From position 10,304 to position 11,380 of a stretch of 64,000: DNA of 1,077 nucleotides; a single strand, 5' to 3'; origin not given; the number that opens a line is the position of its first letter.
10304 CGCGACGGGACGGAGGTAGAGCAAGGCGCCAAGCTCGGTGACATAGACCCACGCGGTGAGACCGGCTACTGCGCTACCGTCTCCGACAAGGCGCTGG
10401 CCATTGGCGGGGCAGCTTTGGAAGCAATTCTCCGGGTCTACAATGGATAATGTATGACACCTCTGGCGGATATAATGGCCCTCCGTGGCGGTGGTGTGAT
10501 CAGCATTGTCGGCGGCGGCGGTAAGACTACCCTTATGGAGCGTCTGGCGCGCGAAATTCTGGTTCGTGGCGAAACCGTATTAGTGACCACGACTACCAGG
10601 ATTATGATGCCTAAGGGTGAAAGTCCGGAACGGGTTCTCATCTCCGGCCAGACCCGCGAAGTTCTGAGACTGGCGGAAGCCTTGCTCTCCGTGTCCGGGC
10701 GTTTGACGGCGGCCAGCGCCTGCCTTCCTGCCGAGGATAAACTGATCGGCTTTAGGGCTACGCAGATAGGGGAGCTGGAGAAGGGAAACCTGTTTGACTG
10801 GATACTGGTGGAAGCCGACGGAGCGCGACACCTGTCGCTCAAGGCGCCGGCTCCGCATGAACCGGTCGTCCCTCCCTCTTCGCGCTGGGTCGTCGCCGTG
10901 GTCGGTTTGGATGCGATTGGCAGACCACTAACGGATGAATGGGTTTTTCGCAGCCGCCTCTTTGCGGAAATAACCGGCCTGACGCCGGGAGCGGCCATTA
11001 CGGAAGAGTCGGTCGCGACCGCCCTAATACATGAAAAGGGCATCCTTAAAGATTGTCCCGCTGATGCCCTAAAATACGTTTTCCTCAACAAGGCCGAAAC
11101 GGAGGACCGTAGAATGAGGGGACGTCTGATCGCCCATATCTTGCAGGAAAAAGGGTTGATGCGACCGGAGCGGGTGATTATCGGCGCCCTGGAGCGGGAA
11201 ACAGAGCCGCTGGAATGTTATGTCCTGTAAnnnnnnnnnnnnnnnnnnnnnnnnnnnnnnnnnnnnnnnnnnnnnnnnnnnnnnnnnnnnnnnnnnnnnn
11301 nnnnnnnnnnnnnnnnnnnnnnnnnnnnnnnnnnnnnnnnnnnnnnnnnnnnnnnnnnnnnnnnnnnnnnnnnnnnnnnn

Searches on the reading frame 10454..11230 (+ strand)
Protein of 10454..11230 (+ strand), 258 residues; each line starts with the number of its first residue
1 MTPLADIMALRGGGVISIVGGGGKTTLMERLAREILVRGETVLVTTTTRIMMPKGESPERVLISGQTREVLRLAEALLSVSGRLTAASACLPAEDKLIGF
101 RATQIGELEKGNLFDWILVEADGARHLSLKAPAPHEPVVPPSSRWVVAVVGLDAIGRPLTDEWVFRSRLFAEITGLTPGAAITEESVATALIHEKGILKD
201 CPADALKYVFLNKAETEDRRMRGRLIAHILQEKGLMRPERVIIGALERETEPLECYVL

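Call 11: search_protein_families(library=pfam, max_evalue=0.1, proteins=[window:10454-11230:+])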
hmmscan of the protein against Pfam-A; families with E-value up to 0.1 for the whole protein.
window:10454-11230:+ (258 aa): 1 family
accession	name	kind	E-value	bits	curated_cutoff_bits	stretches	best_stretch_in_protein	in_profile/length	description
PF19842.5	YqeC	-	5.2e-40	137.5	27.6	1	16-167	1-144/145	YqeC protein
